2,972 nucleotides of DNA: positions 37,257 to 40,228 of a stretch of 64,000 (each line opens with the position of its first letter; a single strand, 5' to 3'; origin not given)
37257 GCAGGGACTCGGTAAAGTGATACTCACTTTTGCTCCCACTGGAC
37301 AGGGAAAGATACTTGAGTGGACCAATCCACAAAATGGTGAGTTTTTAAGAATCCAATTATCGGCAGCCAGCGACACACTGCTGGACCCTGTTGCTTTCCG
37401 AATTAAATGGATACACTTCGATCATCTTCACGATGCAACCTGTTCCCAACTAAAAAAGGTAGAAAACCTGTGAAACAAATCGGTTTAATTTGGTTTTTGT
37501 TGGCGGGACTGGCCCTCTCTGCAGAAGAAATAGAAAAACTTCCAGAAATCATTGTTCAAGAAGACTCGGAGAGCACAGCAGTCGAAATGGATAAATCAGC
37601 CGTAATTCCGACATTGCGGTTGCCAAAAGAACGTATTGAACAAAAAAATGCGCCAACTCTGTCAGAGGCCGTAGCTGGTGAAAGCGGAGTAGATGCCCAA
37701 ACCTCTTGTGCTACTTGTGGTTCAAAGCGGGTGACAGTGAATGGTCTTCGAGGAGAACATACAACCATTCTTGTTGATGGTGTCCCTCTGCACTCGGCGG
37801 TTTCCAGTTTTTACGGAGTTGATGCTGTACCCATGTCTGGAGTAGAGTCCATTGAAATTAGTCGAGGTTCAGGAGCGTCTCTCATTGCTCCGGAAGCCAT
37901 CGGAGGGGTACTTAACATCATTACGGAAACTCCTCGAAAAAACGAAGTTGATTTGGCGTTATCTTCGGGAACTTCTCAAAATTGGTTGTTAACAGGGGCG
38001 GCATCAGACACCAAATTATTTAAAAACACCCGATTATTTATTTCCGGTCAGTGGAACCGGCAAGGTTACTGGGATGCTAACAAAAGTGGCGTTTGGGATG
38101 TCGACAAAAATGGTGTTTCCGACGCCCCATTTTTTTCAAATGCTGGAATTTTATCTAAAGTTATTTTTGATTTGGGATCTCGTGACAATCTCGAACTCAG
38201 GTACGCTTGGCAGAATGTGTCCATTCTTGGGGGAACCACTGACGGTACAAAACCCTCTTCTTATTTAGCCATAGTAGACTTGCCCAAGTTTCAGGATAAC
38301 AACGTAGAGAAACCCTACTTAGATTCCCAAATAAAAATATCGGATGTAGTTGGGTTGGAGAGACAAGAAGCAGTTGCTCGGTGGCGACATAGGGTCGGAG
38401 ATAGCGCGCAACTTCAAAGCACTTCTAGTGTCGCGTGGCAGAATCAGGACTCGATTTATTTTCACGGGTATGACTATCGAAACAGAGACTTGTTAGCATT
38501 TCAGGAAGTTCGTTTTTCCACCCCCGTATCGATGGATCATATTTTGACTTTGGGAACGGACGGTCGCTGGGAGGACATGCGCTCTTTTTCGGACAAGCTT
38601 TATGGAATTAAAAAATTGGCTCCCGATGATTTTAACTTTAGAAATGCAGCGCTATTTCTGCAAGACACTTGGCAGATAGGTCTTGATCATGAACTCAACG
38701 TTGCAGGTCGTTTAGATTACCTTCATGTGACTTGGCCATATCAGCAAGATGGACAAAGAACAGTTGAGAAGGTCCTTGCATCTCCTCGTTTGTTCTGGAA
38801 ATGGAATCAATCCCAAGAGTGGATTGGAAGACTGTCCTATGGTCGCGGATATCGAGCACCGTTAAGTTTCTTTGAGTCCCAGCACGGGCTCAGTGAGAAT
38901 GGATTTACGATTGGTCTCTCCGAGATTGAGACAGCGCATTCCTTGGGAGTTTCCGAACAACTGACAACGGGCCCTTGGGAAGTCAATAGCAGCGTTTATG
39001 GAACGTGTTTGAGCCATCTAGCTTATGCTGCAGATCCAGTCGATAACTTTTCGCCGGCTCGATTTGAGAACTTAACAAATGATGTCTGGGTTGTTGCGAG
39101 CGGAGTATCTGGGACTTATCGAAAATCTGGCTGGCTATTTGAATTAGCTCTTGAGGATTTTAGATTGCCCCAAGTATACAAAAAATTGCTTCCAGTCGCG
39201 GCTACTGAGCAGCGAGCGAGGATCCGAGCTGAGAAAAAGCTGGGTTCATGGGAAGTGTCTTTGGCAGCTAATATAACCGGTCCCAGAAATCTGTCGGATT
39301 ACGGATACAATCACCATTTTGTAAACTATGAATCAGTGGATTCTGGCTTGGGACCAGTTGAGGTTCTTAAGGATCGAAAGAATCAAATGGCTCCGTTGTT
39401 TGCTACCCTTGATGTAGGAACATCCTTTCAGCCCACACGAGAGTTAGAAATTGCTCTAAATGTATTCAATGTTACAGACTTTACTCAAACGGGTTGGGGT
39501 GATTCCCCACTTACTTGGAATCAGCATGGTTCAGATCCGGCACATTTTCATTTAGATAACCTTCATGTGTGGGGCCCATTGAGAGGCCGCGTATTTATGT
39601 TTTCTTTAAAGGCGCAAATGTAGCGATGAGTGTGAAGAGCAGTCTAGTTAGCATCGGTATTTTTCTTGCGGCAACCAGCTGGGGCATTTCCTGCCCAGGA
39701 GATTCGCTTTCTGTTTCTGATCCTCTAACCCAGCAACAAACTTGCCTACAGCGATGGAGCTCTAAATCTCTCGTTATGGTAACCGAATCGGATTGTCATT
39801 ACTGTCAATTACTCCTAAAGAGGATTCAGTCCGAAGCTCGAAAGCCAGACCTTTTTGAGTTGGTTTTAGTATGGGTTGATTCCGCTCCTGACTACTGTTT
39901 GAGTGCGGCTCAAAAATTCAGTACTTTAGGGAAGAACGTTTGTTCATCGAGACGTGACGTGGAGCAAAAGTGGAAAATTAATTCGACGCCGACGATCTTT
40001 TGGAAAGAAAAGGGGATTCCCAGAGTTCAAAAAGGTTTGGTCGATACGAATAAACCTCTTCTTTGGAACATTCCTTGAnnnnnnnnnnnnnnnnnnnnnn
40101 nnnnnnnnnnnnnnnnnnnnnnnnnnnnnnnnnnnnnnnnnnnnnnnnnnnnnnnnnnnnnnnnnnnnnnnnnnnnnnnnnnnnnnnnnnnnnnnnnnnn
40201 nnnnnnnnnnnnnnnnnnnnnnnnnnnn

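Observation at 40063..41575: Complementary motif degeneracy in the two tandem MlaF-like ATPases predicts a heterodimer with one dead ATP site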

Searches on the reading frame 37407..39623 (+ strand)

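Call 3: search_protein_families(library=pfam, proteins=[window:37407-39623:+])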
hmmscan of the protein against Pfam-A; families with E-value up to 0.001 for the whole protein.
window:37407-39623:+ (738 aa): 2 families
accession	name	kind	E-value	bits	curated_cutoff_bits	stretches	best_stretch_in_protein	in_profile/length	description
PF07715.20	Plug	-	1.2e-16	61.6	23.9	1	72-168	12-107/107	TonB-dependent Receptor Plug Domain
PF00593.30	TonB_dep_Rec_b-barrel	-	5.1e-11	43.5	27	1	259-689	10-436/436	TonB dependent receptor-like, beta-barrel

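Call 4: search_protein_families(library=ncbifam, proteins=[window:37407-39623:+])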
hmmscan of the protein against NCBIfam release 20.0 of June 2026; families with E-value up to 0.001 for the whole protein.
window:37407-39623:+ (738 aa): 22 families
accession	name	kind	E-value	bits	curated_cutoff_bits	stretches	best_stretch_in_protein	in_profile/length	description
TIGR01779.1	TonB-B12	equivalog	5.1e-20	71.5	599.7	1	73-236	53-218/614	TonB-dependent vitamin B12 receptor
TIGR01785.1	TonB-hemin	subfamily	2.4e-19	69.3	316.85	1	74-485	27-441/677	TonB-dependent heme/hemoglobin receptor family protein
TIGR01786.1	TonB-hemlactrns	subfamily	4.6e-16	58.3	323.75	1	49-176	4-136/719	TonB-dependent hemoglobin/transferrin/lactoferrin family receptor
NF007926.1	PRK10641.1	equivalog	1.7e-14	53.3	836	1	68-239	47-221/617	TonB-dependent vitamin B12 receptor BtuB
NF010010.0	PRK13483.1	equivalog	3.2e-13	48.5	927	1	21-209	8-198/660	ligand-gated channel protein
NF038079.1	TonB_sider_MxcH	equivalog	4.2e-12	44.9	925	1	51-201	119-267/792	TonB-dependent siderophore myxochelin receptor MxcH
NF010011.0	PRK13484.1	equivalog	2.5e-11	42.6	1197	1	61-188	45-173/682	IreA family TonB-dependent siderophore receptor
TIGR01783.1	TonB-siderophor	subfamily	2.8e-11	42.8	223.5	1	74-179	11-113/649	TonB-dependent siderophore receptor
NF050067.1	TonBEntbctnRecCfrA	equivalog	6.9e-11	41.2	1200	1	39-175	20-159/698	TonB-dependent ferric enterobactin receptor CfrA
NF010038.0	PRK13513.1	equivalog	1.3e-10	40.5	942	1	73-179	60-170/659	ligand-gated channel protein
NF053590.1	TonB_dep_TOL0244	equivalog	6.5e-10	38.3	645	1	121-183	85-149/604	TOL_0244 family TonB-dependent receptor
NF010012.0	PRK13486.1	equivalog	2.7e-09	35.9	924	1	73-175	50-159/696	TonB-dependent receptor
NF010051.0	PRK13528.1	subfamily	3e-08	32.4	583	1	85-179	70-177/727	FepA family TonB-dependent siderophore receptor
NF007478.2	PRK10064.1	equivalog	3.1e-08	32.3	745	1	73-175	55-159/663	catecholate siderophore receptor CirA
NF049944.1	TonB_dep_PUIUD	equivalog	9.6e-08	30.8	850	1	93-179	86-175/686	TonB-dependent receptor, PUIUD motif-type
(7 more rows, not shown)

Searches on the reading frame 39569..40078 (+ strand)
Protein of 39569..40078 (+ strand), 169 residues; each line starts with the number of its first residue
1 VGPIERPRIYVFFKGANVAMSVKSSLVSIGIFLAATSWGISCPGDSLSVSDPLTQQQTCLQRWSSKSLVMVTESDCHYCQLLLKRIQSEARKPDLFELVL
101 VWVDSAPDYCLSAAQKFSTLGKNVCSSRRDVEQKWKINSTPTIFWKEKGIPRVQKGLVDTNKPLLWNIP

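Call 3: search_protein_families(library=pfam, proteins=[window:39569-40078:+])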
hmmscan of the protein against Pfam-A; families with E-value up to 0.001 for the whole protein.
window:39569-40078:+ (169 aa): 1 family
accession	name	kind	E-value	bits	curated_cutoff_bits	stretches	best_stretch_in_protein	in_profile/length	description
PF13098.12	Thioredoxin_2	-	7.3e-05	23.5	27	1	67-159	8-96/104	Thioredoxin-like domain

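Call 4: search_protein_families(library=ncbifam, proteins=[window:39569-40078:+])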
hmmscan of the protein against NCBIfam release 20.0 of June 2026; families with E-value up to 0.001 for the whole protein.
window:39569-40078:+ (169 aa): 0 families
